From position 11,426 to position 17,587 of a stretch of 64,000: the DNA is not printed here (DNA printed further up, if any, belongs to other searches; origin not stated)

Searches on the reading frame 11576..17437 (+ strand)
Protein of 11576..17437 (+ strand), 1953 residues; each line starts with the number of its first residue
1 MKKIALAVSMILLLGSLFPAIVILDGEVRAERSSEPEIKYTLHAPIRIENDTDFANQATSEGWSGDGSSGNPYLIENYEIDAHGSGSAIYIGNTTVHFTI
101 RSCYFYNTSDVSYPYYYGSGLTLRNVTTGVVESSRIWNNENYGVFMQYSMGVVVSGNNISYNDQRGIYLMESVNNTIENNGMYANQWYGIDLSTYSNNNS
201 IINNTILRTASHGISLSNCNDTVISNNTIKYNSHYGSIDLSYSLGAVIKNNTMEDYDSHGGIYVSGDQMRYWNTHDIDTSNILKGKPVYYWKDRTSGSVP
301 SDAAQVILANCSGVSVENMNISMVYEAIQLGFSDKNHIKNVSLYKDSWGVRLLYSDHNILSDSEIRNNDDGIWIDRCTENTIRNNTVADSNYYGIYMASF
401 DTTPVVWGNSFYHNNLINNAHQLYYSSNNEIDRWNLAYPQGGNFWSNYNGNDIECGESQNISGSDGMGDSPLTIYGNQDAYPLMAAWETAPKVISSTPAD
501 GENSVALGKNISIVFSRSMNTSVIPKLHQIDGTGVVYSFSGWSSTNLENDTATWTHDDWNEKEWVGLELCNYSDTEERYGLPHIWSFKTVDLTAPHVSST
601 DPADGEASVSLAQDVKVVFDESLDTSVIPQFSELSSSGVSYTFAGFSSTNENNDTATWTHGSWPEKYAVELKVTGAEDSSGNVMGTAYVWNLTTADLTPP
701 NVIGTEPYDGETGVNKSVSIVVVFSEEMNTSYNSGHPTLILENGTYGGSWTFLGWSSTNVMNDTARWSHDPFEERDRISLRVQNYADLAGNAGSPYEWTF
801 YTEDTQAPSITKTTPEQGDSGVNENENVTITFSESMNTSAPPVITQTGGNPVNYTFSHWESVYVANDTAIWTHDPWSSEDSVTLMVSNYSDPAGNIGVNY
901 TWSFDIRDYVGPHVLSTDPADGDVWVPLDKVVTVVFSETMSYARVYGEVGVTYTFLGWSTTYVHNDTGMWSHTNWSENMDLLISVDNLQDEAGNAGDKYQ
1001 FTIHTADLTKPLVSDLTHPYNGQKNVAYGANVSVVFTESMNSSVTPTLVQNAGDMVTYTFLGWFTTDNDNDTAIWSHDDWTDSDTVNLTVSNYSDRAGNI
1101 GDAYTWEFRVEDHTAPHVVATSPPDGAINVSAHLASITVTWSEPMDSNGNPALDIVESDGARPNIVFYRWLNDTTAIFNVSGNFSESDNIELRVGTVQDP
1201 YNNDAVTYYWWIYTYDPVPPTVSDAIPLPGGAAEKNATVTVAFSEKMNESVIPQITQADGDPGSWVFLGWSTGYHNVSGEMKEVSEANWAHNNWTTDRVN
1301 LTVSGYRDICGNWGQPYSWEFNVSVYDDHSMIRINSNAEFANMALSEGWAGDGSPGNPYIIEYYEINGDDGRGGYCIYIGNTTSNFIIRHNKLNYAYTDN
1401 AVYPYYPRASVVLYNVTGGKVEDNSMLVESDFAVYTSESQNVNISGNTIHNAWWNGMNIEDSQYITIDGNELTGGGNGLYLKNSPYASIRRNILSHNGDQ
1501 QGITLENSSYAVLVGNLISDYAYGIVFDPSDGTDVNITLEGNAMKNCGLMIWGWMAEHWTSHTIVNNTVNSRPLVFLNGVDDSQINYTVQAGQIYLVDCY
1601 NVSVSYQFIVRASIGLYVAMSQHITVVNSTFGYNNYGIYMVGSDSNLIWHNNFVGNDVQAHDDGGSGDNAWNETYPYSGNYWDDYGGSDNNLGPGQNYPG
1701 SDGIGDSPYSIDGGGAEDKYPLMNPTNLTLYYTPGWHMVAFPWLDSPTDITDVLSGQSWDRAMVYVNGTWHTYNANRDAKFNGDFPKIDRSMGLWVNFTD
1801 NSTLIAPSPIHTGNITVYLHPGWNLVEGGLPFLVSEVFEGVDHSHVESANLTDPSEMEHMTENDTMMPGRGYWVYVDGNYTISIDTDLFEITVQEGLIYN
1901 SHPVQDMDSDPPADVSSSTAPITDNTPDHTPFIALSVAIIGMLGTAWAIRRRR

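Call 16: search_protein_families(library=pfam, proteins=[window:11576-17437:+], max_evalue=0.001)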
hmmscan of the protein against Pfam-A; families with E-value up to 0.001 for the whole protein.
window:11576-17437:+ (1953 aa): 4 families
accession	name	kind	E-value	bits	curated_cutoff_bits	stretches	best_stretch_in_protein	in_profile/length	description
PF05048.19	NosD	-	6.6e-64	215.7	23.6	4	85-286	15-200/212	Periplasmic copper-binding protein (NosD)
PF13205.12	Big_5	-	3.3e-58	195.4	23.6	6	1112-1204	1-94/105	Bacterial Ig-like domain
PF13229.12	Beta_helix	-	8.5e-56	188.4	25.9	6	71-206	33-158/158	Right handed beta helix region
PF04234.18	CopC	-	7e-12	46.6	23.3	0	810-861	4-45/92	CopC domain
